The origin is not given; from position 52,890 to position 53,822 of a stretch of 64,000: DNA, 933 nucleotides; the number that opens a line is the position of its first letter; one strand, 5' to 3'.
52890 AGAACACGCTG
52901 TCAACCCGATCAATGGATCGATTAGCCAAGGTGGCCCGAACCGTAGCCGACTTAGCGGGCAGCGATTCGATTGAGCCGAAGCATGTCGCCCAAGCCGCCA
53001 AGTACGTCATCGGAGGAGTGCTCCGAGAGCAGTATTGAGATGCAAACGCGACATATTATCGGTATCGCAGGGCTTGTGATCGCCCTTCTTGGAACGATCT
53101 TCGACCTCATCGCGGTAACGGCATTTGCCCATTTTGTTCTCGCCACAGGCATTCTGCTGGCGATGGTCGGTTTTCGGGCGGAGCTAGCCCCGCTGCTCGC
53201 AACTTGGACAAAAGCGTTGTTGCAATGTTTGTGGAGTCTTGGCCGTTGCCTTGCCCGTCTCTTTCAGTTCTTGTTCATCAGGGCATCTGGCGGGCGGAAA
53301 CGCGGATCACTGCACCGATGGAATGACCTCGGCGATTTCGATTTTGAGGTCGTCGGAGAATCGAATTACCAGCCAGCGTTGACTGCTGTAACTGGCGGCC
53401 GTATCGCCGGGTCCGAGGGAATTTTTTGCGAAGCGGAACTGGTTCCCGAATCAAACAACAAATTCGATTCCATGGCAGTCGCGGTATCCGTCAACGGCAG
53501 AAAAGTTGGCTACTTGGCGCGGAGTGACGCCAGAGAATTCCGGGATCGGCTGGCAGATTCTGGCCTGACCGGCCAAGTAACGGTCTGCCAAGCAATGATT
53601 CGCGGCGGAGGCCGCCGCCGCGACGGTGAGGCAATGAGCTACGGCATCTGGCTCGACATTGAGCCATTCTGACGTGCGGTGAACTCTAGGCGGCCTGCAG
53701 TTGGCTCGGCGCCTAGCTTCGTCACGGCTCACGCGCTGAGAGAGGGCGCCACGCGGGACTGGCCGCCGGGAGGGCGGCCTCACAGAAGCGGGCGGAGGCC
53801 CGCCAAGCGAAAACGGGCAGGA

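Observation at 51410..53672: ComM/YifB AAA+ protein translationally coupled to a membrane-anchored HIRAN protein: candidate two-gene DNA-processing module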

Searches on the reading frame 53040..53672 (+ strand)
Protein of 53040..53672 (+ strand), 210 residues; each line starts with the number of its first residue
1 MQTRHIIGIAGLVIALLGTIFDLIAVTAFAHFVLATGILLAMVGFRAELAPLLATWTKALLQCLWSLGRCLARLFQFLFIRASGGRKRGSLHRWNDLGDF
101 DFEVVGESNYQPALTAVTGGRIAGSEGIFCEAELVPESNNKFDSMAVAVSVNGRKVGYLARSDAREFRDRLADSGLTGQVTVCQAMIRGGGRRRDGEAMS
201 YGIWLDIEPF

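Call 3: search_protein_families(library=pfam, proteins=[window:53040-53672:+], max_evalue=0.01)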
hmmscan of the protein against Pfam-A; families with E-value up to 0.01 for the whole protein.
window:53040-53672:+ (210 aa): 1 family
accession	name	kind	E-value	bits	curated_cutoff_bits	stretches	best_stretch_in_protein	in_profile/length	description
PF08797.16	HIRAN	-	2.8e-05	24.3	24.7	1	123-175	17-70/96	HIRAN domain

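Call 10: find_homologous_proteins(query=window:53040-53672:+, max_evalue=0.001)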
Query window:53040-53672:+ (210 aa): 16 proteins with E <= 0.001 among 1314 candidates.
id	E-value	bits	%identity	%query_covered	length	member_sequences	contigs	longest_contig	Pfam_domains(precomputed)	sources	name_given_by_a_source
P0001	1.5e-126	438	95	100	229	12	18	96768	-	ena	-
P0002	4.6e-50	188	49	100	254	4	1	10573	PF08797.17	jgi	jgi:hypothetical protein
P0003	3.7e-35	140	53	58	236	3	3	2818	-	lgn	-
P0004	3.0e-33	134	34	100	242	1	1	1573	-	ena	-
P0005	3.6e-32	130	47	62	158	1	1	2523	-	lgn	-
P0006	9.4e-31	125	44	78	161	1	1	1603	-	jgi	jgi:hypothetical protein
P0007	1.7e-30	125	50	56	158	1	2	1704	-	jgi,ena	-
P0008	6.7e-30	123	49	56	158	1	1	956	-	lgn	-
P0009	8.2e-30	122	51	64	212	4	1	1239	PF08797.17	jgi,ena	-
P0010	1.8e-27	115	48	61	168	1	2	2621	-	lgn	-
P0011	4.2e-27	113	48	65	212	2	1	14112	PF08797.17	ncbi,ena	-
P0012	2.0e-26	111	51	56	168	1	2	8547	-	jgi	jgi:hypothetical protein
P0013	3.3e-26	111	51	54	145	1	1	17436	-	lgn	-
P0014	6.7e-24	103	50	58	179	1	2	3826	PF08797.17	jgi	jgi:hypothetical protein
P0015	2.6e-15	75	45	50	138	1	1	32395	PF08797.17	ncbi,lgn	-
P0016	1.3e-11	63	43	52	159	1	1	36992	-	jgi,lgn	jgi:hypothetical protein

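Call 11: find_encoding_contigs(protein=P0001, flank=8000, max_places=6)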
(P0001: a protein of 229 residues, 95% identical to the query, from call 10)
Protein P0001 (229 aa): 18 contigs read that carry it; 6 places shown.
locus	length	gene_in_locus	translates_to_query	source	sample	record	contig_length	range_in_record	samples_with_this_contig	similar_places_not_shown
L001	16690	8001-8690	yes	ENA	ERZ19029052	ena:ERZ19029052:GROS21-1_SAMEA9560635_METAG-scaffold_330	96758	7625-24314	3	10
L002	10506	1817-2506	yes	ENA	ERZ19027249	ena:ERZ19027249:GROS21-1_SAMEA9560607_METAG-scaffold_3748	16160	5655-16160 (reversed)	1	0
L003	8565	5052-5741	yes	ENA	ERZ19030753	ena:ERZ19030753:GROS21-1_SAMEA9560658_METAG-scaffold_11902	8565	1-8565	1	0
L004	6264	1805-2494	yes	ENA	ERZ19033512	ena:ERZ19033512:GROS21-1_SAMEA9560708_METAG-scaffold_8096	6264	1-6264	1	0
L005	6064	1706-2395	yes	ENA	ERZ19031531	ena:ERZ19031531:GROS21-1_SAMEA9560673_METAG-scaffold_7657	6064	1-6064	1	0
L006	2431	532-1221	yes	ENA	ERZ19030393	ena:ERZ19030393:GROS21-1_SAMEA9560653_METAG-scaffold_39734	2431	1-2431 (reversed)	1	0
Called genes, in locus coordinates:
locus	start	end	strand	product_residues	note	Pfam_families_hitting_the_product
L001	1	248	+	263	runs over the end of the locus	-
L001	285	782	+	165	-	-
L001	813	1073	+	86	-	PF02597:ThiS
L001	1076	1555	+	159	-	PF02391:MoaE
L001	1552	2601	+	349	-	PF04055:Radical_SAM, PF06463:Mob_synth_C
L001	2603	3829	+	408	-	PF00266:Aminotran_5, PF00464:SHMT (faint), PF01053:Cys_Met_Meta_PP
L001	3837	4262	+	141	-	PF03692:CxxCxxCC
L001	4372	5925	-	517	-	PF00144:Beta-lactamase, PF03625:DUF302 (faint)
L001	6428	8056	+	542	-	PF13541:ChlI, PF00493:MCM (weak), PF00158:Sigma54_activat (faint), PF01078:Mg_chelatase, PF07728:AAA_5 (faint), PF13335:Mg_chelatase_C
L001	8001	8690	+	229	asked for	-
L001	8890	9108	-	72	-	-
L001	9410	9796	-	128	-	PF00216:Bac_DNA_binding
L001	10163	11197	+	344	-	PF01180:DHO_dh, PF01207:Dus (faint), PF03060:NMO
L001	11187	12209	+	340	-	PF00579:tRNA-synt_1b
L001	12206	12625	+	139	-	PF01648:ACPS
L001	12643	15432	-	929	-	PF01751:Toprim, PF01131:Topoisom_bac, PF01396:Zn_ribbon_Top1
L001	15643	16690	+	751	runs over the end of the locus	-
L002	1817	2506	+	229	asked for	-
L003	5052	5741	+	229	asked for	-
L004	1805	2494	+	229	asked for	-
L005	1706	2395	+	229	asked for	-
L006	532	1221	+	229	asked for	-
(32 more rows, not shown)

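Call 12: find_encoding_contigs(protein=P0002, flank=8000, max_places=3)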
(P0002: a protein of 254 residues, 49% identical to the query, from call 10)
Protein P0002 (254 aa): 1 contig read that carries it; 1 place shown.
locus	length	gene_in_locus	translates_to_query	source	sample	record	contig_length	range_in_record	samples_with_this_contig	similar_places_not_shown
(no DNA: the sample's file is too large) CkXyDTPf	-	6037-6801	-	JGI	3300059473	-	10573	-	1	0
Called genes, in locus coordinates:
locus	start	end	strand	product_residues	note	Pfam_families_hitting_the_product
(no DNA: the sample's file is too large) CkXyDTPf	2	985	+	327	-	?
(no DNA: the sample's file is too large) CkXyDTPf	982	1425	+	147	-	-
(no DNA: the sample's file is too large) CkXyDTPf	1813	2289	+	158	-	PF05119:Terminase_4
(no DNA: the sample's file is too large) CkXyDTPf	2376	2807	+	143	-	-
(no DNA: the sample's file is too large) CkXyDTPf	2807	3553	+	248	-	-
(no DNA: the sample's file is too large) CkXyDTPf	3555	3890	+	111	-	-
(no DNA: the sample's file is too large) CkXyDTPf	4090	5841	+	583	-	-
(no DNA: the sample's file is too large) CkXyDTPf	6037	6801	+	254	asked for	PF08797:HIRAN (weak)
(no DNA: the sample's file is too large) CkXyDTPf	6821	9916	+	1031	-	PF04471:Mrr_cat (faint), PF13156:Mrr_cat_2, PF00176:SNF2-rel_dom (faint), PF00270:DEAD, PF04851:ResIII, PF00271:Helicase_C (weak)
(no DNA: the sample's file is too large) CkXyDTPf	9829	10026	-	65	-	-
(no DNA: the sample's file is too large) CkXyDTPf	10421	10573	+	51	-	?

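Call 13: find_encoding_contigs(protein=P0011, flank=7000, max_places=2)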
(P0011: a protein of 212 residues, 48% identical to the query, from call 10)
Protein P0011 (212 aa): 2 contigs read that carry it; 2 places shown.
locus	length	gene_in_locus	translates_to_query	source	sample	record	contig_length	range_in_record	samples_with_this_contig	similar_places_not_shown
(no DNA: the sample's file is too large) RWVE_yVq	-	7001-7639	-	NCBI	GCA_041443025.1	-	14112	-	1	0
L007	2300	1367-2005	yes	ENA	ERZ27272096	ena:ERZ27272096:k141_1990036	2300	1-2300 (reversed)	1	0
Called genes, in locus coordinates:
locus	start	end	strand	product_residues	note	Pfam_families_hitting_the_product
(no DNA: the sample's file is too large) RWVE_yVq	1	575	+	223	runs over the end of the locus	-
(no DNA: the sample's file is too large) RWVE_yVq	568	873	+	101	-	-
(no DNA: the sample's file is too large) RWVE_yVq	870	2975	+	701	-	PF20454:GpA_nuclease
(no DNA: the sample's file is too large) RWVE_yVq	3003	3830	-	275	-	PF13588:HSDR_N_2 (weak)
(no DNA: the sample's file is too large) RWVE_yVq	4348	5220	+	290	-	-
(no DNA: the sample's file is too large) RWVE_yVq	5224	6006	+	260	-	-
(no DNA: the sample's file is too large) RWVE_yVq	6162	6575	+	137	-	-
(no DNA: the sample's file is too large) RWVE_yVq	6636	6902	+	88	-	-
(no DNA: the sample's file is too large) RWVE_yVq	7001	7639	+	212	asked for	PF08797:HIRAN (weak)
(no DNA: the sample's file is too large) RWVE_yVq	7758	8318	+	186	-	PF00565:SNase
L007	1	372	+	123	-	?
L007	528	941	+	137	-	-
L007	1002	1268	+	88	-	-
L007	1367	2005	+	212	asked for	PF08797:HIRAN (weak)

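Call 14: find_encoding_contigs(protein=P0013, flank=7000, max_places=2)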
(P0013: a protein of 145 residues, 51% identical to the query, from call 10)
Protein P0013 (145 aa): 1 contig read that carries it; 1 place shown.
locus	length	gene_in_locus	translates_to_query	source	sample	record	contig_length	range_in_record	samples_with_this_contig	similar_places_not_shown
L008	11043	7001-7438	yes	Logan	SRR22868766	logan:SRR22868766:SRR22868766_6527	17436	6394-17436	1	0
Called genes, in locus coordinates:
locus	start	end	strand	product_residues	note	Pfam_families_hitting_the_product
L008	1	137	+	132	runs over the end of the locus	-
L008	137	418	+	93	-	-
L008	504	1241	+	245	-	PF04957:RMF (weak)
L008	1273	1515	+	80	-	-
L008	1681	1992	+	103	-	-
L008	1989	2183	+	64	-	-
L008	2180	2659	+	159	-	-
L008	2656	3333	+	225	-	-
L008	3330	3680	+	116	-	-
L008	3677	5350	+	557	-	PF00176:SNF2-rel_dom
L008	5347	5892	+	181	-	-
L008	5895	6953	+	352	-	PF01807:Zn_ribbon_DnaG, PF23639:DUF7146, PF13362:Toprim_3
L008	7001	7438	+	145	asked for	-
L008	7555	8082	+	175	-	-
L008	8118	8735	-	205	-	PF04383:KilA-N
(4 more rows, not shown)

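Call 15: find_encoding_contigs(protein=P0015, flank=7000, max_places=2)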
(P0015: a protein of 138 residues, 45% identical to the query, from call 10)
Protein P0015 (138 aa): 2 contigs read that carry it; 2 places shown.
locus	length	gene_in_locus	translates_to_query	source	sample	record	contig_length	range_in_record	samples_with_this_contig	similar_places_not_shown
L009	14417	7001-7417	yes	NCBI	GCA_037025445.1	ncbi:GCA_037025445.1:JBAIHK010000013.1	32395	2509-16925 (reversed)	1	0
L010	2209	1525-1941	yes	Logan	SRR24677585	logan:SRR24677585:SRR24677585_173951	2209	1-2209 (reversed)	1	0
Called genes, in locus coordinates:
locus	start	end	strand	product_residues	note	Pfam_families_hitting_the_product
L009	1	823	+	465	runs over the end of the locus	PF13231:PMT_2 (faint)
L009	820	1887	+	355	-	PF00535:Glycos_transf_2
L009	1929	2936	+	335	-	PF23381:Beta-prop_IFT122_1st (faint), PF00400:WD40 (faint), PF07676:PD40 (faint), PF26550:Tricorn_2nd, PF26549:Tricorn_N (weak)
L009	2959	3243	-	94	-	PF13248:Zn_ribbon_3 (weak)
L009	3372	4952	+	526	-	PF08811:DUF1800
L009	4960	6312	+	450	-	PF07394:DUF1501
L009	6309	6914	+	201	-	-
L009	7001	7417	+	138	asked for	PF08797:HIRAN (weak)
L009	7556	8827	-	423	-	PF07992:Pyr_redox_2, PF00070:Pyr_redox (weak)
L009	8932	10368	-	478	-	PF02934:GatB_N, PF02637:GatB_Yqey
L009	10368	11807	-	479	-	PF01425:Amidase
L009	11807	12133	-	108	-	PF02686:GatC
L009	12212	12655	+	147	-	-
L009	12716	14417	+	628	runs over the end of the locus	PF00890:FAD_binding_2 (weak), PF01266:DAO (weak), PF01494:FAD_binding_3 (faint), PF13450:NAD_binding_8 (weak), PF00732:GMC_oxred_N, PF05199:GMC_oxred_C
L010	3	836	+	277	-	?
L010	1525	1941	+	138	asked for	PF08797:HIRAN (weak)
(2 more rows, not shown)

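Call 16: find_encoding_contigs(protein=P0016, flank=7000, max_places=2)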
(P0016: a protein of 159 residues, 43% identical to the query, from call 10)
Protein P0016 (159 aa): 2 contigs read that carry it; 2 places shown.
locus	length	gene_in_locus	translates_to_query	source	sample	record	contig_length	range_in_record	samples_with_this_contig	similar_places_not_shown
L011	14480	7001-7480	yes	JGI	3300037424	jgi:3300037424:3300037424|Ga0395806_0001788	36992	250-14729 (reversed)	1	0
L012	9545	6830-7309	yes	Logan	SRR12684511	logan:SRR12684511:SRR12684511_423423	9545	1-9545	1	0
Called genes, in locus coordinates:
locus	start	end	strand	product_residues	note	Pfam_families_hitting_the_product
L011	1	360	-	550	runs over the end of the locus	PF03354:TerL_ATPase, PF20441:TerL_nuclease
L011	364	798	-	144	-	PF05119:Terminase_4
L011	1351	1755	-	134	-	-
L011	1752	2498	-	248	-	PF13730:HTH_36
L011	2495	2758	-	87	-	-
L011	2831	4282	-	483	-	PF00772:DnaB, PF13481:AAA_25, PF03796:DnaB_C, PF06745:ATPase (weak)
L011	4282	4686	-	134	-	PF00436:SSB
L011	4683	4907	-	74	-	-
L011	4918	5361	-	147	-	PF06892:Phage_CP76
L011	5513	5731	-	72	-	-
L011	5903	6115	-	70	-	-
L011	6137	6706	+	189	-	-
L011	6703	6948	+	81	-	-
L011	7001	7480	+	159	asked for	-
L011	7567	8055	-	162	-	-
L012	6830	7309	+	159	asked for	-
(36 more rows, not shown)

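Call 23: find_related_loci(query=A1, collection=viral_contigs, flank=6000)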
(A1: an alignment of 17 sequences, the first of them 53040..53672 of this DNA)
Query A1 (210 aa) in viral_contigs; peptide patterns used: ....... (x = any residue, [..] = any of these).
58 stretches matched a pattern; 50 encode a relative of the query (tblastn E <= 1e-3); 50 distinct loci.
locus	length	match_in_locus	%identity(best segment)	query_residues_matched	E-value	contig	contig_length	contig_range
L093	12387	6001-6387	46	82-210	9e-34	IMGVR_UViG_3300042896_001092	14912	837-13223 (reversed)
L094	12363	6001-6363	47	90-210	6e-32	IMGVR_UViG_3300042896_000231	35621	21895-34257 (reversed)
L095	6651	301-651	47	90-210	3e-31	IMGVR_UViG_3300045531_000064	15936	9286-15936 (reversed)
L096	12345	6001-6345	46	90-210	2e-31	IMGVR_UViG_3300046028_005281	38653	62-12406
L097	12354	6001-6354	50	92-210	6e-31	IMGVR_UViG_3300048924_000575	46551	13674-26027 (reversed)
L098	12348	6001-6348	41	92-208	2e-25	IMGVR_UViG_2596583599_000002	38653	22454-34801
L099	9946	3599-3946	43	94-210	1e-23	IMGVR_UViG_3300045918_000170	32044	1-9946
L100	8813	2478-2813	45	98-207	2e-22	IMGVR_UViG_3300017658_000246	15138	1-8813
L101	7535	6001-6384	35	79-207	2e-21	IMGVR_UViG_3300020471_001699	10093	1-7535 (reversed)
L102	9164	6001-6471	34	49-207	7e-21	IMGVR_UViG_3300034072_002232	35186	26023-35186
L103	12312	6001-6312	42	98-207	1e-20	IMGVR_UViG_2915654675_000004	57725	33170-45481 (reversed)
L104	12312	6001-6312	40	100-207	5e-20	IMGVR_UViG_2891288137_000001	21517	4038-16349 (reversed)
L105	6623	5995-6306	39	98-207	4e-17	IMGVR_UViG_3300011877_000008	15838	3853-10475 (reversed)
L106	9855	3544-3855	39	98-207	4e-17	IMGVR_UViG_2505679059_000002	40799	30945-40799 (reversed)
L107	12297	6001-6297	47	98-198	7e-17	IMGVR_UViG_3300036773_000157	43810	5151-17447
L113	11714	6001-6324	36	100-207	8e-15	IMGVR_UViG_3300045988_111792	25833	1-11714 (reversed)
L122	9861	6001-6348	36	89-209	2e-14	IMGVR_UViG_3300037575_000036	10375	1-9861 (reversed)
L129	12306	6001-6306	34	99-207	3e-11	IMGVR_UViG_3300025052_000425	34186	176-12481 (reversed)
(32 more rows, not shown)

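Call 24: find_related_loci(query=A1, collection=metagenome_contigs, flank=6000)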
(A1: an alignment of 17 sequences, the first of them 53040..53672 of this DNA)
Query A1 (210 aa) in metagenome_contigs; peptide patterns used: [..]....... (x = any residue, [..] = any of these).
164 stretches matched a pattern; 132 encode a relative of the query (tblastn E <= 1e-3); the best 80 are kept; 80 distinct loci.
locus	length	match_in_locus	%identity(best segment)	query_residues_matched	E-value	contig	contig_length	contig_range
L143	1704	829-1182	50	93-210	3e-36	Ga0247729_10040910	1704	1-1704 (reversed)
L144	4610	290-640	50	94-210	1e-31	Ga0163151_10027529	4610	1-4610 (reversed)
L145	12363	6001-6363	46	90-210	5e-31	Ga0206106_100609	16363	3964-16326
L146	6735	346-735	45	81-210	4e-31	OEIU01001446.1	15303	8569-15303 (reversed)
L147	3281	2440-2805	46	89-210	1e-29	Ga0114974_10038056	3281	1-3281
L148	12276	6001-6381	46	84-210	8e-30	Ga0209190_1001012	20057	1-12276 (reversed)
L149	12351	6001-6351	51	94-210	3e-29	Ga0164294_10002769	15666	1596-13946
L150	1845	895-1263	43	85-207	2e-28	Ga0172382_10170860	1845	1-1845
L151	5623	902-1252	46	94-210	8e-27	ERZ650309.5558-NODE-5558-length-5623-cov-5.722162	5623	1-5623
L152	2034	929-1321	38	78-207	2e-25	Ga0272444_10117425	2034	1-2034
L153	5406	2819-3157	43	96-207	4e-25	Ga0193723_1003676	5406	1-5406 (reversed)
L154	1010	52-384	44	98-208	2e-25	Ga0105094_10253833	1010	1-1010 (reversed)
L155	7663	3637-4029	39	74-207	1e-23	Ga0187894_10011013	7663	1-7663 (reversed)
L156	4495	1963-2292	41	98-207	1e-23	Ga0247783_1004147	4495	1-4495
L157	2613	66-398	44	92-203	3e-23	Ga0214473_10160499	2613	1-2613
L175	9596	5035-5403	42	85-207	7e-19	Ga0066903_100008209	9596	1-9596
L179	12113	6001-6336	41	98-209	8e-18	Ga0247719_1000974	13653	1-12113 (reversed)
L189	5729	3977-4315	42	98-209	8e-17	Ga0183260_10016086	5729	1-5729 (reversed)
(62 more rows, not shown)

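Call 30: predict_structure(alignment_id=A1)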
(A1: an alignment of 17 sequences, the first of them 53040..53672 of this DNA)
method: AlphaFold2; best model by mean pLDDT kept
length: 210 residues; sequences in the alignment: 17
mean_pLDDT: 88.5   pTM: 0.58
mean pLDDT of the five models: 88.5, 87.3, 87.0, 86.2, 85.4
residues with pLDDT >= 90: 125; 70-90: 73; 50-70: 9; < 50: 3
segments of 3 or more residues with pLDDT < 50: none
pLDDT, mean of each block of 10 residues (from residue 1): 87 94 91 93 89 87 89 78 56 90 85 91 86 95 95 94 94 93 94 86 90
secondary structure, 60 per line:
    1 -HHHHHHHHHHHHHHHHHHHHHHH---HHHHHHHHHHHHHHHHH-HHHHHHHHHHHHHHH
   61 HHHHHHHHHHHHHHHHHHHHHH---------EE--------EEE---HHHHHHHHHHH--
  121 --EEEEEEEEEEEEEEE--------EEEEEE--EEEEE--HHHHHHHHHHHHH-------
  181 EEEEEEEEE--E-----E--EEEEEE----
elements in order: H2-24 H28-44 H46-82 E102-104 H108-118 E123-137 E146-151 E154-158 H161-173 E181-189 E201-206

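Call 34: fold_search(model_id=the predicted structure, library=pdb)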
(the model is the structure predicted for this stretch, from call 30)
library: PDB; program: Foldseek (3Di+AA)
matches with E <= 10: 517; with E <= 0.001: 2
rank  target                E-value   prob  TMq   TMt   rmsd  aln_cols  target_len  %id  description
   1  3k2y_B                2.1e-04  1.00  0.28  0.51   6.0       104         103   21  Crystal structure of protein lp_0118 from Lactobacillus plantarum,northeast structural genomics consortium target LpR9 (released 2009-11-17)
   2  3k2y_D                4.5e-04  1.00  0.29  0.53   5.5       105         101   21  Crystal structure of protein lp_0118 from Lactobacillus plantarum,northeast structural genomics consortium target LpR9 (released 2009-11-17)
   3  6kcs_A                1.6e-03  1.00  0.24  0.41   7.9       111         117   20  Crystal structure of HIRAN domain of HLTF in complex with duplex DNA (released 2020-06-10)
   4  4xzg_C                4.2e-03  0.98  0.23  0.38   8.1       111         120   21  Crystal structure of HIRAN domain of human HLTF (released 2015-04-15)
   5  4s0n_D                4.7e-03  0.99  0.27  0.42   7.2       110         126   18  Crystal Structure of HLTF HIRAN Domain bound to DNA (released 2015-05-27)
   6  4s0n_B                5.4e-03  0.99  0.26  0.40   6.8       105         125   18  Crystal Structure of HLTF HIRAN Domain bound to DNA (released 2015-05-27)
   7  4s0n_C                6.2e-03  0.98  0.24  0.39   7.9       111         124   21  Crystal Structure of HLTF HIRAN Domain bound to DNA (released 2015-05-27)
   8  4xzg_F                6.6e-03  0.99  0.27  0.43   7.2       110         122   18  Crystal structure of HIRAN domain of human HLTF (released 2015-04-15)
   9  4xzg_G                6.6e-03  0.98  0.25  0.40   7.1       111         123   22  Crystal structure of HIRAN domain of human HLTF (released 2015-04-15)
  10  4xzg_H                8.5e-03  0.97  0.24  0.39   8.2       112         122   20  Crystal structure of HIRAN domain of human HLTF (released 2015-04-15)
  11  4xzg_A                9.1e-03  0.98  0.27  0.43   7.2       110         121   18  Crystal structure of HIRAN domain of human HLTF (released 2015-04-15)
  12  4s0n_A                2.3e-02  0.95  0.24  0.38   7.2       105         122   18  Crystal Structure of HLTF HIRAN Domain bound to DNA (released 2015-05-27)
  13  4xzf_A                2.4e-02  0.87  0.21  0.35   8.5        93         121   22  Crystal structure of HIRAN domain of human HLTF in complex with DNA (released 2015-04-15)
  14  5bnh_A                4.1e-02  0.87  0.23  0.37   7.2       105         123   19  Crystal structure of the HLTF HIRAN domain with a ssDNA fragment (released 2016-05-25)
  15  2mzn_MODEL_1_A        5.7e-02  0.82  0.26  0.40   6.3       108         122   21  NMR structure of the HLTF HIRAN domain in its DNA-bound conformation (released 2015-07-01)
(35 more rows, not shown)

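Call 54: search_protein_families(library=pfam, proteins=[L175:4318-5430:+, P0002], max_evalue=0.01)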
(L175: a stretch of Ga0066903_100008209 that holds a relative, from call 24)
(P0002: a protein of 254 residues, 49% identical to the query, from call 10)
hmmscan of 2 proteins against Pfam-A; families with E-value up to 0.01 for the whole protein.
L175:4318-5430:+ (370 aa): 1 family
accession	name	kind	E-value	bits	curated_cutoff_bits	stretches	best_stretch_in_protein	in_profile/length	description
PF08797.16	HIRAN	-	0.0016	18.7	24.7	1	277-327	17-67/96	HIRAN domain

P0002 (254 aa): 1 family
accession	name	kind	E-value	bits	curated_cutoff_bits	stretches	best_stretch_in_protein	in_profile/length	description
PF08797.16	HIRAN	-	3.7e-07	30.3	24.7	1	171-219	22-71/96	HIRAN domain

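Call 60: search_protein_representatives(alignment_id=A1)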
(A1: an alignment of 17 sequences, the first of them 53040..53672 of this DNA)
Query: 17 sequences, 169 profile positions. Proteins with E-value up to 0.001 (for the whole library): 6746; up to 1e-10: 3913; up to 1e-30: 464. The best 150 are listed.
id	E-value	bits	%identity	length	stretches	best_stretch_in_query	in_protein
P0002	4.0e-63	228.6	-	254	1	3-168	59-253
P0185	1.0e-58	214.2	-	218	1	9-169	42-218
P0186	1.1e-57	210.9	-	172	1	10-169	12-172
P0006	2.1e-57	210.0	-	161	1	1-169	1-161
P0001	1.1e-56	207.7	-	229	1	3-168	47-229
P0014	2.7e-55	203.1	-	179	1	4-168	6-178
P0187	1.5e-54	200.6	-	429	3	54-166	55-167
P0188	1.6e-54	200.6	-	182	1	5-168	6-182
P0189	1.2e-53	197.8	-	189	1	18-169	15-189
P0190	8.8e-52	191.7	-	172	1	4-169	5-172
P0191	1.2e-51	191.3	-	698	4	54-165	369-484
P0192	2.5e-51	190.2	-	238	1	4-168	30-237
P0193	3.3e-50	186.6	-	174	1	8-168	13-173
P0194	7.0e-50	185.5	-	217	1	31-168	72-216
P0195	1.7e-49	184.2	-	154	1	35-169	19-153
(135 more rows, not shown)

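Call 62: search_protein_families(library=phrogs, proteins=[window:53040-53672:+], max_evalue=0.001)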
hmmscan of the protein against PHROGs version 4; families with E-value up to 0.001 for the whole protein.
window:53040-53672:+ (210 aa): 1 family
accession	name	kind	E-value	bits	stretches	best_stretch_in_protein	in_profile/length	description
phrog_18569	-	unknown function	0.00033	21.8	1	133-167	31-66/95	-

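Call 63: search_protein_families(library=padloc, proteins=[window:53040-53672:+], max_evalue=0.01)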
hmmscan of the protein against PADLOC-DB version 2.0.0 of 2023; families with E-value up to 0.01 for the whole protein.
window:53040-53672:+ (210 aa): 0 families

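Call 64: search_protein_families(library=ncbifam, proteins=[window:53040-53672:+], max_evalue=0.01)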
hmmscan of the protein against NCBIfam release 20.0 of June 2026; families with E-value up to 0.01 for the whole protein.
window:53040-53672:+ (210 aa): 0 families
